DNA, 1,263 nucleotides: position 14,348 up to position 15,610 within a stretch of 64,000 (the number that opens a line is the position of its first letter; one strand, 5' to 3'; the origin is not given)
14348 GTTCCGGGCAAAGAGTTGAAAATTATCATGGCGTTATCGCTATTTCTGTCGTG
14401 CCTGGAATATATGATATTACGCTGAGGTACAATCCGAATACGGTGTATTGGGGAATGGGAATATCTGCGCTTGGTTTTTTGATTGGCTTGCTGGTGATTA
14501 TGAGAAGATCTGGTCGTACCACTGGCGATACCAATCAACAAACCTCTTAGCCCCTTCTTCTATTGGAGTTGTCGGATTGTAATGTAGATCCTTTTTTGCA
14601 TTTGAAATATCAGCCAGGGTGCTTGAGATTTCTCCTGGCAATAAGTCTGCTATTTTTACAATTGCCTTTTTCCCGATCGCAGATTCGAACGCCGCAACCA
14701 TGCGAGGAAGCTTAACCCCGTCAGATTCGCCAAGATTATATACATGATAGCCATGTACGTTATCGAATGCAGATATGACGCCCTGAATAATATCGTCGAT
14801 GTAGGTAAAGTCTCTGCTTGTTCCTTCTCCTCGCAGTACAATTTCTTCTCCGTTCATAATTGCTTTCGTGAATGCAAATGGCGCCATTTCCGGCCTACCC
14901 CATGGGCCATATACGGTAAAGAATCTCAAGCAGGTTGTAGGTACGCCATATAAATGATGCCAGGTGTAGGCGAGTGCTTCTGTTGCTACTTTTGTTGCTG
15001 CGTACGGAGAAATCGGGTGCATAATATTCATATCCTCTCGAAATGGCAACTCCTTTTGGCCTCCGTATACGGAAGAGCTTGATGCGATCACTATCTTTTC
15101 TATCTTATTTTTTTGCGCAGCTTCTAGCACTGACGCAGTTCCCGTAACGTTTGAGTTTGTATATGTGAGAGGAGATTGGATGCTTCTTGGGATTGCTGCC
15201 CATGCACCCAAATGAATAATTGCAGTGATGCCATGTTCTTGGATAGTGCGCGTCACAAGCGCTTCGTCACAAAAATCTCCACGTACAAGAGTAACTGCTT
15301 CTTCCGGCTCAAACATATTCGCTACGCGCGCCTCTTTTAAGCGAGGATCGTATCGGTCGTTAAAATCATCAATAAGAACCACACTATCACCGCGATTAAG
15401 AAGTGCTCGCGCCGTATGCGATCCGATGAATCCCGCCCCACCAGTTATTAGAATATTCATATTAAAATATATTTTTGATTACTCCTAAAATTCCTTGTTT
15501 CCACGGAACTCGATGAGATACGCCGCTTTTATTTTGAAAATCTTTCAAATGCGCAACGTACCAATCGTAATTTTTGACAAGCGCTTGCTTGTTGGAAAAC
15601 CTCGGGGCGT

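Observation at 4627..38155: Four-member paralog family (A) of GT-C enzymes with a conserved GWGEGL periplasmic C-terminal domain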

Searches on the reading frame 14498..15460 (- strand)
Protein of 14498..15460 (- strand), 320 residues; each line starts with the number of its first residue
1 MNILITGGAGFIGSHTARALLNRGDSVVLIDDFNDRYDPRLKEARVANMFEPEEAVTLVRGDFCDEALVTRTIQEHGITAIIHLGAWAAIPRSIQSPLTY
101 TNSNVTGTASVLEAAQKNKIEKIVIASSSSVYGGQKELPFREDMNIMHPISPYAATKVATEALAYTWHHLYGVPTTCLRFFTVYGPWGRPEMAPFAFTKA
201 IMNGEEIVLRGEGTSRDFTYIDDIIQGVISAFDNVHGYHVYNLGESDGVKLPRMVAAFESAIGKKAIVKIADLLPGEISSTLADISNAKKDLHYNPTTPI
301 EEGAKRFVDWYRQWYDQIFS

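Call 10: search_protein_families(library=pfam, proteins=[window:14498-15460:-], max_evalue=0.001)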
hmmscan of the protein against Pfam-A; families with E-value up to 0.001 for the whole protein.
window:14498-15460:- (320 aa): 9 families
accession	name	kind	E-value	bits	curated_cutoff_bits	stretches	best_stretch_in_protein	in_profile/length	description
PF01370.27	Epimerase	-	7.5e-57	192.9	20.9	1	3-244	1-240/240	NAD dependent epimerase/dehydratase family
PF16363.11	GDP_Man_Dehyd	-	2.7e-56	191.9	27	1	4-306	1-331/332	GDP-mannose 4,6 dehydratase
PF01073.25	3Beta_HSD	-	4.7e-19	68.9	22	1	4-232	1-229/280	3-beta hydroxysteroid dehydrogenase/isomerase family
PF02719.21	Polysacc_synt_2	-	9.7e-18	64.8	20.2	1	3-263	1-248/293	Polysaccharide biosynthesis protein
PF04321.23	RmlD_sub_bind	-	9.3e-14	51.6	27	1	1-186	1-154/287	RmlD substrate binding domain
PF07993.18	NAD_binding_4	-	4.2e-12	46.2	20.1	1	5-185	1-209/258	Male sterility protein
PF13460.12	NAD_binding_10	-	5.3e-08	33.4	27.2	1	7-161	1-128/184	NAD(P)H-binding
PF08659.16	KR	-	1.5e-06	28.7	22.6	1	3-134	3-142/180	KR domain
PF00106.31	adh_short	-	0.00023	21.1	26.6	0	3-73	3-68/195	short chain dehydrogenase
